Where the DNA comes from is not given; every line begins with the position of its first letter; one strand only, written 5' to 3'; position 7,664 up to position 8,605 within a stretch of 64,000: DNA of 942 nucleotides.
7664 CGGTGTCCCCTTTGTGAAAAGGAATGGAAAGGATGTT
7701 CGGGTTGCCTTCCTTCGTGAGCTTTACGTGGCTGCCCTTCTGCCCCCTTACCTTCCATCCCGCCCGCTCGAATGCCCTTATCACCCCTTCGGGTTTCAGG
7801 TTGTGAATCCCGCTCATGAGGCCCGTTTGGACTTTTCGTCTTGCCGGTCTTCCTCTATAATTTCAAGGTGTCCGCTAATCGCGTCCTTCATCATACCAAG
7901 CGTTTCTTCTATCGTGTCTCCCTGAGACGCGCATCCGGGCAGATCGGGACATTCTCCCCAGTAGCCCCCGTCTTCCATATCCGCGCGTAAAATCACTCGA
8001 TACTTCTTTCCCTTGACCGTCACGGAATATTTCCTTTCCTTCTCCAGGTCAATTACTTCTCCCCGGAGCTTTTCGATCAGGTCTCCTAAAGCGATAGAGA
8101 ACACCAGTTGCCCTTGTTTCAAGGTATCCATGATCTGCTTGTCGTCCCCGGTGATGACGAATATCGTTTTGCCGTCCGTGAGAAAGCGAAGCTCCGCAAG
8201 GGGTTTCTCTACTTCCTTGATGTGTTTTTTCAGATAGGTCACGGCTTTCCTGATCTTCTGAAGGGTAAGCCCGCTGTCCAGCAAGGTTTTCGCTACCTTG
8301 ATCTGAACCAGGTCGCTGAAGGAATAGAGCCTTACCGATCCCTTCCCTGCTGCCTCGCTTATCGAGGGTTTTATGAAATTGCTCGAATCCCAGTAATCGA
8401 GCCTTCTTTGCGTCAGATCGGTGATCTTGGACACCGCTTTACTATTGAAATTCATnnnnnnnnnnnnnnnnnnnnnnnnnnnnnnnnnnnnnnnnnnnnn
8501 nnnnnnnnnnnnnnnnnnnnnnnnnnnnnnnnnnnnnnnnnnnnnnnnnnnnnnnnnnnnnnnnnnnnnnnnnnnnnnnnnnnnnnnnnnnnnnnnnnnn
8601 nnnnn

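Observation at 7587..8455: HicA toxin paired with a MerR-HicB fusion antitoxin in antitoxin-first order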

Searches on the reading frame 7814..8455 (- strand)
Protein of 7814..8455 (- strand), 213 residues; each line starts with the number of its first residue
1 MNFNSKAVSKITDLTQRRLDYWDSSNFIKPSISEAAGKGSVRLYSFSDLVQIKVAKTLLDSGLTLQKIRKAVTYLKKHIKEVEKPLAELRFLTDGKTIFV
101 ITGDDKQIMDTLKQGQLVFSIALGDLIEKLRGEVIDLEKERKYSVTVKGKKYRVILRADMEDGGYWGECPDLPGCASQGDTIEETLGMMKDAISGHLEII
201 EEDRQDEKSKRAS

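Call 3: search_protein_families(library=pfam, proteins=[window:7814-8455:-], max_evalue=0.1)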
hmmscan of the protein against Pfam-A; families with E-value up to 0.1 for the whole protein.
window:7814-8455:- (213 aa): 5 families
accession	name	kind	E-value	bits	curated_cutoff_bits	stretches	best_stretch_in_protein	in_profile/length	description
PF13411.12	MerR_1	-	6.9e-13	48.9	21.6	1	4-72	2-66/69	MerR HTH family regulatory protein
PF15919.11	HicB_lk_antitox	-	2.7e-08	34.5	27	1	161-205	9-54/123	HicB_like antitoxin of bacterial toxin-antitoxin system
PF21748.3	UPF0150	-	7.9e-05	22.9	27.3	1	161-197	16-53/64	UPF0150-like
PF06977.17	SdiA-regulated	-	0.0026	17.4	21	1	66-146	7-90/249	SdiA-regulated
PF00376.29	MerR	-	0.018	15.3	28.2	1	6-33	3-30/38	MerR family regulatory protein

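Call 4: search_protein_families(library=ncbifam, proteins=[window:7814-8455:-], max_evalue=0.1)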
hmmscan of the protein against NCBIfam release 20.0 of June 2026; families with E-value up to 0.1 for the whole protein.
window:7814-8455:- (213 aa): 5 families
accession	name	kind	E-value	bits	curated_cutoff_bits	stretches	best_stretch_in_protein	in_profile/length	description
NF053740.1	TransRegTnrAGPos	equivalog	4.5e-05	23.6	140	1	8-80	18-86/108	hypothetical protein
NF047375.1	HeatShock_HspR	equivalog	0.00024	21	105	1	8-89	9-86/92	heat shock protein transcriptional repressor HspR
NF053782.1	ChlnTransRegdde3219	equivalog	0.033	13.7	450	1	7-75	11-76/278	choline utilization transcriptional activator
NF007069.0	PRK09514.1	equivalog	0.049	13.6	143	0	8-71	7-67/141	Zn(2+)-responsive transcriptional regulator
NF008293.1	PRK11073.1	equivalog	0.08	12.2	240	0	127-164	253-289/349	nitrogen regulation protein NR(II)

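Call 7: find_homologous_proteins(query=window:7817-8455:-)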
Query window:7817-8455:- (213 aa): 1684 proteins with E <= 0.001 among 1976 candidates; the best 120 are listed.
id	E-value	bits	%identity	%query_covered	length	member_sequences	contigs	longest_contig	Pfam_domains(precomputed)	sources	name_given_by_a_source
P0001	4.2e-128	443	96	100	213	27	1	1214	PF13411.13,PF15919.12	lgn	-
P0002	1.7e-127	441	95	100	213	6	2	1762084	PF13411.13,PF15919.12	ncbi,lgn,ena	-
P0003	1.8e-106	372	91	86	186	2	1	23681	PF13411.13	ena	-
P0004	5.3e-101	354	74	100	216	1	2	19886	PF13411.13,PF15919.12,PF15970.12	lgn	-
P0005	9.9e-101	353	73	100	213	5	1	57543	PF13411.13,PF15919.12,PF15970.12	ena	-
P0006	4.4e-100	351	74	100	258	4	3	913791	PF13411.13,PF15919.12,PF15970.12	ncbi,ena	-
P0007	1.2e-99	350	73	100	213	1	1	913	PF13411.13,PF15919.12,PF15970.12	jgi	-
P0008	2.4e-99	349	73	100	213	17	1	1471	PF13411.13,PF15919.12,PF15970.12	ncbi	-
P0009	3.1e-98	345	72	100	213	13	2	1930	PF13411.13,PF15919.12,PF15970.12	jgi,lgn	jgi:predicted RNase H-like HicB family nuclease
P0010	3.2e-98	345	72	100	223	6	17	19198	PF13411.13,PF15919.12,PF15970.12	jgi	jgi:predicted RNase H-like HicB family nuclease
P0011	3.4e-98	345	71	100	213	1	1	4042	PF13411.13,PF15919.12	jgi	jgi:predicted RNase H-like HicB family nuclease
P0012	3.7e-98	345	70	100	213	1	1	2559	PF13411.13,PF15919.12,PF15970.12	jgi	jgi:predicted RNase H-like HicB family nuclease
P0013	3.9e-98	345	71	100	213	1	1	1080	PF13411.13,PF15919.12,PF06977.18,PF15970.12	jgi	jgi:predicted RNase H-like HicB family nuclease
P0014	6.8e-98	344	72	100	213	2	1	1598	PF13411.13,PF15919.12,PF15970.12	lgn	-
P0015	7.2e-98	344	71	100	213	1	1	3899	PF13411.13,PF15919.12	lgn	-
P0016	7.9e-98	344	70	100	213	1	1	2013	PF13411.13,PF15919.12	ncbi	-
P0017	8.2e-98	344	71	100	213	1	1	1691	PF13411.13,PF15919.12,PF15970.12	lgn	-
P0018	9.0e-98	344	70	100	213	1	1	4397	PF13411.13,PF15919.12,PF15970.12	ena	-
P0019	1.1e-97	343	71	100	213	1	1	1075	PF13411.13,PF15919.12,PF15970.12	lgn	-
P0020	1.3e-97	343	72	100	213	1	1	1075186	PF13411.13,PF15919.12,PF15970.12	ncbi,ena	-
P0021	1.4e-97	343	71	100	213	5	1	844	PF13411.13,PF15919.12,PF15970.12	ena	-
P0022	1.6e-97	343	71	100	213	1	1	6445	PF13411.13,PF15919.12,PF15970.12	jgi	jgi:predicted RNase H-like HicB family nuclease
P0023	1.6e-97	343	70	100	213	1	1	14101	PF13411.13,PF15919.12,PF15970.12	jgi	jgi:predicted RNase H-like HicB family nuclease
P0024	1.7e-97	343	69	100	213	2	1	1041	PF13411.13,PF15919.12,PF15970.12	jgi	jgi:predicted RNase H-like HicB family nuclease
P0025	8.6e-97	341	71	100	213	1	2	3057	PF13411.13,PF15919.12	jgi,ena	-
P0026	1.0e-96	340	70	100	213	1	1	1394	PF13411.13,PF15919.12,PF15970.12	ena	-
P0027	2.8e-96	339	70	100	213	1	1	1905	PF13411.13,PF15919.12,PF15970.12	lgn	-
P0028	3.0e-96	339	70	100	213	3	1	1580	PF13411.13,PF15919.12,PF15970.12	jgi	jgi:predicted RNase H-like HicB family nuclease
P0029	3.0e-96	339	70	98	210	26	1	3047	PF13411.13,PF15919.12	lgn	-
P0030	4.9e-96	338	68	100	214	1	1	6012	PF13411.13,PF15919.12,PF15970.12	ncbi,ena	-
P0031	5.5e-96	338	69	100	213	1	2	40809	PF13411.13,PF15919.12,PF15970.12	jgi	jgi:predicted RNase H-like HicB family nuclease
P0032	5.6e-96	338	70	100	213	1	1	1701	PF13411.13,PF15919.12,PF15970.12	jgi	jgi:predicted RNase H-like HicB family nuclease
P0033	5.8e-96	338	70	100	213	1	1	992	PF13411.13,PF15919.12,PF15970.12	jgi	-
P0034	7.0e-96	338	70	100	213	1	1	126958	PF13411.13,PF15919.12,PF15970.12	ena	-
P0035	9.3e-96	337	70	98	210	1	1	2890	PF13411.13,PF15919.12,PF15970.12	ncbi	-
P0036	1.2e-95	337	71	98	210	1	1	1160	PF13411.13,PF15919.12,PF15970.12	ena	-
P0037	1.3e-95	337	67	100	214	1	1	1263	PF13411.13,PF15919.12,PF15970.12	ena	-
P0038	1.7e-95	336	70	98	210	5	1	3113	PF13411.13,PF15919.12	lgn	-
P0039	2.2e-95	336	69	100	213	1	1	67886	PF13411.13,PF15919.12,PF15970.12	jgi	jgi:predicted RNase H-like HicB family nuclease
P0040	2.3e-95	336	68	100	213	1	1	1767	PF13411.13,PF15919.12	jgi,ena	-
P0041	5.2e-95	335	69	99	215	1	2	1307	PF13411.13,PF15919.12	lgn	-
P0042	5.4e-95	335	72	96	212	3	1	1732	PF13411.13,PF15919.12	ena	-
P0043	6.1e-95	335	69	100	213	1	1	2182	PF13411.13,PF15919.12,PF15970.12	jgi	jgi:predicted RNase H-like HicB family nuclease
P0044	6.7e-95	334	67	100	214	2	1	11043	PF13411.13,PF15919.12,PF15970.12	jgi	jgi:predicted RNase H-like HicB family nuclease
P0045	7.0e-95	334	69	100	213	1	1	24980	PF13411.13,PF15919.12,PF15970.12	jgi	jgi:predicted RNase H-like HicB family nuclease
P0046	8.4e-95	334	69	98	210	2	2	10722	PF13411.13,PF15919.12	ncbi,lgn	-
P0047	8.6e-95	334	70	98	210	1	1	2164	PF13411.13,PF15919.12,PF15970.12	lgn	-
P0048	9.3e-95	334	67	100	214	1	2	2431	PF13411.13,PF15919.12,PF15970.12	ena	-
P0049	9.3e-95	334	70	98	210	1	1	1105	PF13411.13,PF15919.12,PF15970.12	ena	-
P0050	1.0e-94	334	70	98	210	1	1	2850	PF13411.13,PF15919.12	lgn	-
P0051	1.0e-94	334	69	98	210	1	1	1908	PF13411.13,PF15919.12,PF15970.12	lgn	-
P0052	1.1e-94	334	73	92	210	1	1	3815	PF13411.13,PF15919.12,PF15970.12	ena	-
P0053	1.1e-94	334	69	100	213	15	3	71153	PF13411.13,PF15919.12,PF15970.12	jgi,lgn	-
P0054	1.4e-94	333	68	99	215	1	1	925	PF13411.13,PF15919.12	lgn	-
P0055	1.4e-94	333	69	100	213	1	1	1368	PF13411.13,PF15919.12,PF15970.12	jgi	jgi:predicted RNase H-like HicB family nuclease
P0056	1.6e-94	333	67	100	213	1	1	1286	PF13411.13,PF15919.12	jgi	jgi:predicted RNase H-like HicB family nuclease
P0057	1.7e-94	333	70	98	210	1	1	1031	PF13411.13,PF15919.12,PF15970.12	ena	-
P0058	1.9e-94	333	69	100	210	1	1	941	PF13411.13,PF15919.12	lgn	-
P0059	2.3e-94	333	71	96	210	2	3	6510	PF13411.13,PF15919.12,PF15970.12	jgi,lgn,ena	-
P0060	2.3e-94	333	70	98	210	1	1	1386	PF13411.13,PF15919.12,PF15970.12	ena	-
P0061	2.5e-94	333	69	100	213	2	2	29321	PF13411.13,PF15919.12,PF15970.12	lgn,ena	-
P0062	2.8e-94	332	68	100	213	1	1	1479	PF13411.13,PF15919.12,PF15970.12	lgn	-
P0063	3.2e-94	332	71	100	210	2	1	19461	PF13411.13,PF15919.12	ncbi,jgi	jgi:predicted RNase H-like HicB family nuclease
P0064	3.4e-94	332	71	98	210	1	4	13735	PF13411.13,PF15919.12,PF15970.12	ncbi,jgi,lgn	jgi:predicted RNase H-like HicB family nuclease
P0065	3.7e-94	332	69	100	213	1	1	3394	PF13411.13,PF15919.12,PF15970.12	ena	-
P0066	4.2e-94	332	69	98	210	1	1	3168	PF13411.13,PF15919.12,PF15970.12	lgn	-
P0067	4.8e-94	332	69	100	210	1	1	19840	PF13411.13,PF15919.12,PF15970.12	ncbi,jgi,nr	ncbi:MAG: MerR family transcriptional regulator [Nitrospiraceae bacterium]|nr:MAG: MerR family trans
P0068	4.9e-94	332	68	99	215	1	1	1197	PF13411.13,PF15919.12,PF15970.12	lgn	-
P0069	6.3e-94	331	71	98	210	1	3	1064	PF13411.13,PF15919.12,PF15970.12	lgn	-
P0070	6.7e-94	331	70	94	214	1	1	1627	PF13411.13,PF15919.12,PF15970.12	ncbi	-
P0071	6.9e-94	331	68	99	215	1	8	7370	PF13411.13,PF15919.12,PF15970.12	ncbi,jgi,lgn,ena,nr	ncbi:MAG: MerR family transcriptional regulator [Syntrophorhabdus sp.]|jgi:predicted RNase H-like Hi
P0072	7.5e-94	331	69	98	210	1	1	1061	PF13411.13,PF15919.12,PF15970.12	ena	-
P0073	8.3e-94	331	69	100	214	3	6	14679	PF00376.30,PF13411.13,PF15919.12,PF15970.12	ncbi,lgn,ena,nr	ncbi:MAG TPA: MerR family transcriptional regulator [Nitrospirae bacterium]|nr:merR family regulator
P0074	8.3e-94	331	69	100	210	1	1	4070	PF13411.13,PF15919.12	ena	-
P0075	1.0e-93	331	70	98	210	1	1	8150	PF13411.13,PF15919.12,PF15970.12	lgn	-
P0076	1.1e-93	331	67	100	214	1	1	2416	PF13411.13,PF15919.12,PF15970.12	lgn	-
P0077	1.1e-93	330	68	99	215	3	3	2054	PF13411.13,PF15919.12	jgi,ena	-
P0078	1.2e-93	330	68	98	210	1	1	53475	PF13411.13,PF15919.12,PF15970.12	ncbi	ncbi:MAG: MerR family transcriptional regulator [Nitrospirota bacterium]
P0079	1.3e-93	330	71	96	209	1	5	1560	PF13411.13,PF15919.12,PF15970.12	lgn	-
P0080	1.3e-93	330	68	99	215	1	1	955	PF13411.13,PF15919.12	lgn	-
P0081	1.3e-93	330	70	98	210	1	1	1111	PF13411.13,PF15919.12,PF15970.12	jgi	jgi:predicted RNase H-like HicB family nuclease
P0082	1.6e-93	330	67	98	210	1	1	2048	PF13411.13,PF15919.12,PF15970.12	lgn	-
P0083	1.7e-93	330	67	98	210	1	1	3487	PF13411.13,PF15919.12,PF15970.12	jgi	jgi:predicted RNase H-like HicB family nuclease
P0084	1.7e-93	330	70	98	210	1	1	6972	PF13411.13,PF15919.12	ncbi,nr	ncbi:MAG: MerR family transcriptional regulator [Nitrospirae bacterium]|nr:MerR family transcription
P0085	1.7e-93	330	67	99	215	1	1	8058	PF13411.13,PF15919.12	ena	-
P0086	1.8e-93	330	69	98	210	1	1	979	PF13411.13,PF15919.12,PF15970.12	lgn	-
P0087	2.1e-93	330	70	100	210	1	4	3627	PF13411.13,PF15919.12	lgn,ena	-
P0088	2.2e-93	329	69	93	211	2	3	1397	PF13411.13,PF15919.12,PF15970.12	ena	-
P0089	2.3e-93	329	67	99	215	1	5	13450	PF13411.13,PF15919.12,PF15970.12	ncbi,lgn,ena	-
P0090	2.4e-93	329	70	100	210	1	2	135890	PF13411.13,PF15919.12,PF15970.12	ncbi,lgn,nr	ncbi:MAG: MerR family transcriptional regulator [Nitrospirae bacterium]|nr:MerR family transcription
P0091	2.5e-93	329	67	99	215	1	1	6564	PF13411.13,PF15919.12,PF15970.12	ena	-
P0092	2.5e-93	329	69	100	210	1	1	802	PF13411.13,PF15919.12,PF15970.12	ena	-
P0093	2.7e-93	329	69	98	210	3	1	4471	PF13411.13,PF15919.12,PF15970.12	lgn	-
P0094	2.7e-93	329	69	98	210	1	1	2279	PF13411.13,PF15919.12,PF15970.12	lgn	-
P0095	2.9e-93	329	69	98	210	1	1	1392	PF13411.13,PF15919.12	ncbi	-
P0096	3.0e-93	329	68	98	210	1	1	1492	PF13411.13,PF15919.12,PF15970.12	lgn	-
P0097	3.2e-93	329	69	98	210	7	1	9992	PF13411.13,PF15919.12,PF15970.12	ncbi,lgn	ncbi:MAG: MerR family transcriptional regulator [Candidatus Edwardsbacteria bacterium]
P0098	3.5e-93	329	68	100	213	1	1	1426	PF13411.13,PF15919.12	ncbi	-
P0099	3.6e-93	329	68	98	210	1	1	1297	PF13411.13,PF15919.12,PF15970.12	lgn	-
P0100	3.9e-93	329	69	96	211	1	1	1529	PF13411.13,PF15919.12,PF15970.12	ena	-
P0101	3.9e-93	329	69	100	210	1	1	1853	PF13411.13,PF15919.12,PF15970.12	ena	-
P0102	4.1e-93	329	68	100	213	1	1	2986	PF13411.13,PF15919.12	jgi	-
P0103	4.2e-93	329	68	98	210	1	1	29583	PF13411.13,PF15919.12,PF15970.12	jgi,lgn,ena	-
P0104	4.2e-93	329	67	99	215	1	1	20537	PF13411.13,PF15919.12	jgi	-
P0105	4.3e-93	329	69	98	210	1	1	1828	PF13411.13,PF15919.12,PF15970.12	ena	-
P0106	4.5e-93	328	67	100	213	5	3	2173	PF13411.13,PF15919.12,PF15970.12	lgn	-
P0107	4.5e-93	328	71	96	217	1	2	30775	PF13411.13,PF15919.12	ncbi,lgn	-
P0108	4.6e-93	328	67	98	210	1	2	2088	PF13411.13,PF15919.12,PF15970.12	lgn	-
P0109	4.6e-93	328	69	98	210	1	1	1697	PF13411.13,PF15919.12,PF15970.12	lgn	-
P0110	4.8e-93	328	69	98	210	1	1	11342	PF13411.13,PF15919.12,PF15970.12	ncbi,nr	ncbi:MAG: hypothetical protein A2Y97_13945 [Nitrospirae bacterium RBG_13_39_12]|nr:MAG: hypothetical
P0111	5.1e-93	328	71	96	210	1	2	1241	PF13411.13,PF15919.12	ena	-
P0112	5.1e-93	328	68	98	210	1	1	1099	PF13411.13,PF15919.12,PF15970.12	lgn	-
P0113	5.4e-93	328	67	99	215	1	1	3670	PF13411.13,PF15919.12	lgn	-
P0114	5.6e-93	328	67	99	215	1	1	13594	PF13411.13,PF15919.12,PF15970.12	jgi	jgi:predicted RNase H-like HicB family nuclease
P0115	6.3e-93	328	67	98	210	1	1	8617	PF13411.13,PF15919.12,PF15970.12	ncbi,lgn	-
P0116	6.5e-93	328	68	98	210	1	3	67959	PF13411.13,PF15919.12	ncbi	-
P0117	6.9e-93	328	67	98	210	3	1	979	PF13411.13,PF15919.12,PF15970.12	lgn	-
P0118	7.2e-93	328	68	98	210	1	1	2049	PF13411.13,PF15919.12,PF15970.12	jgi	jgi:predicted RNase H-like HicB family nuclease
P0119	7.5e-93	328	67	98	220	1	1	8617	PF13411.13,PF15919.12,PF15970.12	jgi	jgi:predicted RNase H-like HicB family nuclease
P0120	7.6e-93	328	70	98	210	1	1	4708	PF13411.13,PF15919.12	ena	-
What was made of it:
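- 7814..8455 (-): cvkR-like merR-hicB fusion antitoxin gene (213 aa plus stop). The search found 1,684 homologues (call 7).
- Checked: The feature is far beyond chance: 1,684 homologous protein clusters were found (call 7), and the listed top hits have the same architecture, apart from one truncated 186-aa entry.
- The search found 1,684 homologous clusters, and the listed top hits are 210-216-aa proteins carrying both domains (call 7).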

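Call 10: find_encoding_contigs(protein=P0002, flank=6000, max_places=4)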
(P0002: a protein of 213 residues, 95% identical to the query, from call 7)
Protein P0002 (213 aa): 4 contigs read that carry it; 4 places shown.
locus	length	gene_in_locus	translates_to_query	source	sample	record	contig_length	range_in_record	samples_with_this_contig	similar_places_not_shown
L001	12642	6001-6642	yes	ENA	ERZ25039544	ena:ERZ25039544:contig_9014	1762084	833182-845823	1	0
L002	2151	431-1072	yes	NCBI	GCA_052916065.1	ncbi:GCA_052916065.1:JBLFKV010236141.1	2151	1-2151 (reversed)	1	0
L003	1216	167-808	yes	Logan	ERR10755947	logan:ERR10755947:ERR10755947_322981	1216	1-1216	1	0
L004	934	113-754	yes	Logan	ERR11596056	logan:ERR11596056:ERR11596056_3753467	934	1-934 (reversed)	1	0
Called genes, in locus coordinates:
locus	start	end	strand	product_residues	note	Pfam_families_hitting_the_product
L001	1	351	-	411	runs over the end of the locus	PF13676:TIR_2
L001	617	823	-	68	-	PF05930:Phage_AlpA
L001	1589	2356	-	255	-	PF01695:IstB_IS21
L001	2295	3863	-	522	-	PF00665:rve, PF22483:Mu-transpos_C_2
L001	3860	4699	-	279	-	PF02195:ParB_N, PF17762:HTH_ParB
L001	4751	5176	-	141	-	-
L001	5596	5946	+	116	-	-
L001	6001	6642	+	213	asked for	PF13411:MerR_1, PF15919:HicB_lk_antitox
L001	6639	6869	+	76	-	PF07927:HicA_toxin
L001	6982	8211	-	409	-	PF13356:Arm-DNA-bind_3, PF22022:Phage_int_M, PF00589:Phage_integrase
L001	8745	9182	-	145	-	PF01668:SmpB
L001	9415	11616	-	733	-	PF19312:NtrY_N (weak), PF00672:HAMP, PF00989:PAS, PF08448:PAS_4, PF13426:PAS_9 (weak), PF00512:HisKA, PF02518:HATPase_c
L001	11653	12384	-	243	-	PF02578:Cu-oxidase_4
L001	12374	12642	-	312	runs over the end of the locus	PF01479:S4 (weak), PF00849:PseudoU_synth_2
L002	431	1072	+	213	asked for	PF13411:MerR_1, PF15919:HicB_lk_antitox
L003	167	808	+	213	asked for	PF13411:MerR_1, PF15919:HicB_lk_antitox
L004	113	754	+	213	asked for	PF13411:MerR_1, PF15919:HicB_lk_antitox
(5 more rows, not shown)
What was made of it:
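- A closely related island carries a TIR-domain gene (call 10).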

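Call 20: search_protein_representatives(protein=window:7817-8455:-)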
Query: 213 residues. Proteins with E-value up to 0.001 (for the whole library): 5936; up to 1e-10: 1014; up to 1e-30: 46. The best 150 are listed.
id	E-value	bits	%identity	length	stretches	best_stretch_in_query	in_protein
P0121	4.6e-63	228.8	55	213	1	2-195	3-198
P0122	9.8e-62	224.5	53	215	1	2-197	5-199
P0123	2.6e-58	213.3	50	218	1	1-202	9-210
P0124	1.9e-56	207.2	76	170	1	1-130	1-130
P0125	2.2e-56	207.0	69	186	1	53-194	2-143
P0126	9.9e-53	195.1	48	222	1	3-199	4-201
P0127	4.0e-48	180.1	44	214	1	3-199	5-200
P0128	7.2e-47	176.0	44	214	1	2-197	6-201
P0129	1.4e-46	175.0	65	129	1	87-210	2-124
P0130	7.6e-46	172.6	41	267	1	2-203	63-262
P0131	9.9e-45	169.0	51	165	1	2-153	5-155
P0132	3.0e-44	167.4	45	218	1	3-204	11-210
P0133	8.0e-44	166.0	39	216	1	3-204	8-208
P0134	1.3e-43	165.4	42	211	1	1-198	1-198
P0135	3.1e-43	164.1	41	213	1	3-205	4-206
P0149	6.9e-36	140.1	49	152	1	3-138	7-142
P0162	2.3e-31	125.3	44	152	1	3-130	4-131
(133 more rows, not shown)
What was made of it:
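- At least 34 separate 50%-identity clusters are full-length fusions (call 20).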

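Call 22: search_solved_structures(query=window:7817-8455:-, max_evalue=1, show_alignments=3)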
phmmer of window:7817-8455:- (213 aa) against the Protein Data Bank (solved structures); distinct sequences matched with E-value up to 1: 21.
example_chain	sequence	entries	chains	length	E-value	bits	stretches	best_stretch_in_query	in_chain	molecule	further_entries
7tea_B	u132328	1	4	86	5.3e-08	36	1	3-72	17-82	Glutamine synthetase repressor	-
7xn2_A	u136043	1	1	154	3.2e-06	30.2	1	4-78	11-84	Alr3614 protein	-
7tec_A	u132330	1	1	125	1.9e-05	27.7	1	7-85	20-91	HTH-type transcriptional regulator GlnR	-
6g1c_V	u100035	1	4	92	0.00024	24.1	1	160-206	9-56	Antitoxin HicB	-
6g1n_A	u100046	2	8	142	0.00058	22.8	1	160-206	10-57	antitoxin HicB | HicB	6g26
4r4e_B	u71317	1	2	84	0.0043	20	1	8-71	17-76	HTH-type transcriptional regulator GlnR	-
3hh0_A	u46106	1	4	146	0.024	17.5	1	9-76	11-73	Transcriptional regulator, MerR family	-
6u0i_A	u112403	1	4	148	0.04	16.8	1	146-203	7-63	Antitoxin HicB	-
3iao_A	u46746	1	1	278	0.099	15.5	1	7-73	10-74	Multidrug-efflux transporter 1 regulator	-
1exi_A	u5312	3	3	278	0.099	15.5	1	7-73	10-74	MULTIDRUG-EFFLUX TRANSPORTER REGULATOR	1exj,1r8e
3q5p_A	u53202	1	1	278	0.1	15.5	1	7-73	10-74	Multidrug-efflux transporter 1 regulator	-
7ckq_G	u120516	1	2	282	0.1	15.5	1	7-72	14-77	Multidrug-efflux transporter 1 regulator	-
3d6y_A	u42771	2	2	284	0.1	15.5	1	7-73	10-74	Multidrug-efflux transporter 1 regulator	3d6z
3d71_A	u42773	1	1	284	0.1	15.5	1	7-73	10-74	Multidrug-efflux transporter 1 regulator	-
3q1m_A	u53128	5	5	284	0.1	15.5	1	7-73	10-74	Multidrug-efflux transporter 1 regulator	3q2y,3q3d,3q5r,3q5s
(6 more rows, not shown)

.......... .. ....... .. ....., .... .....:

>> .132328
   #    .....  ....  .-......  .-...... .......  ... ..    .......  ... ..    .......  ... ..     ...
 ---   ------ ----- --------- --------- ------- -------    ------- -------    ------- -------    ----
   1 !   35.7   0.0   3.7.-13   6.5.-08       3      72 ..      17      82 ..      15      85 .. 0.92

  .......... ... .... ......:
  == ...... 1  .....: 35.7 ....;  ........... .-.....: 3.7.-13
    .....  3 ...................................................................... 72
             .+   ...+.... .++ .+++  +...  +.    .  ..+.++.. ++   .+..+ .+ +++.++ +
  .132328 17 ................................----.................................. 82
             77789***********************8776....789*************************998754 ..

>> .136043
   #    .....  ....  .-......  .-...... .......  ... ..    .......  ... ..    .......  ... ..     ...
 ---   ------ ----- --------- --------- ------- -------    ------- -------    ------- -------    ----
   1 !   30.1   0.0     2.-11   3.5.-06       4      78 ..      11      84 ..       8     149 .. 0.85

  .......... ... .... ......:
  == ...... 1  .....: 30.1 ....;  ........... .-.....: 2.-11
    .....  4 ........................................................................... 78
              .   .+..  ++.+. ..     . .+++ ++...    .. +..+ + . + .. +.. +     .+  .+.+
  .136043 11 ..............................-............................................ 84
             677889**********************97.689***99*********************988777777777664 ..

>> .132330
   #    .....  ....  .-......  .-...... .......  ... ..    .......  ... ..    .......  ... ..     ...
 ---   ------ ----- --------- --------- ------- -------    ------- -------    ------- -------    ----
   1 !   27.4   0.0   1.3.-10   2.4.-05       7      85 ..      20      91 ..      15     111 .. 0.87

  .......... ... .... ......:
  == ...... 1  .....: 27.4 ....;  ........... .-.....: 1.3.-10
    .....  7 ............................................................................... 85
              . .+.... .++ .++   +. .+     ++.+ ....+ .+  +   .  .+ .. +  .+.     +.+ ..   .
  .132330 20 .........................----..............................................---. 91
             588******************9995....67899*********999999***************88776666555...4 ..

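Call 31: predict_structure(alignment_id=A1)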
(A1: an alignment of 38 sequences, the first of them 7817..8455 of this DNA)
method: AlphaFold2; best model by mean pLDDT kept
length: 213 residues; sequences in the alignment: 38
mean_pLDDT: 84.1   pTM: 0.52
mean pLDDT of the five models: 84.1, 83.8, 82.7, 82.3, 81.1
residues with pLDDT >= 90: 78; 70-90: 117; 50-70: 16; < 50: 2
segments of 3 or more residues with pLDDT < 50: none
pLDDT, mean of each block of 10 residues (from residue 1): 85 90 93 86 87 87 87 86 83 78 70 61 62 77 93 91 89 93 95 92 84 77
secondary structure, 60 per line:
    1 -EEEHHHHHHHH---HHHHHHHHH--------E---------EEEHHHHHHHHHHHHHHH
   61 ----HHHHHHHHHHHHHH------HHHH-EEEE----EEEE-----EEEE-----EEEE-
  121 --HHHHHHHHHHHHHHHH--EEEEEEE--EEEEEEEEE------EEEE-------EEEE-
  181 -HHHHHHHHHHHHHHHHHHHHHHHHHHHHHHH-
elements in order: E2-4 H5-12 H16-24 E43-45 H46-60 H65-78 H85-88 E90-93 E98-101 E107-110 E116-119 H123-138 E141-147 E150-158 E165-168 E176-179 H182-212
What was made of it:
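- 7814..8455 (-): The AF2 model has pLDDT 84 (call 31).
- On Canonical MerR-family regulators (MerR, CueR, SoxR, BmrR): The model shows a short helix and four beta strands at aa 85-119, then a 16-residue helix (call 31). After the CvkR-like helix comes a HicB domain (calls 3, 31).
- In the monomer model the dimerisation region has only moderate confidence (pLDDT 61-78 for aa 100-140, call 31).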
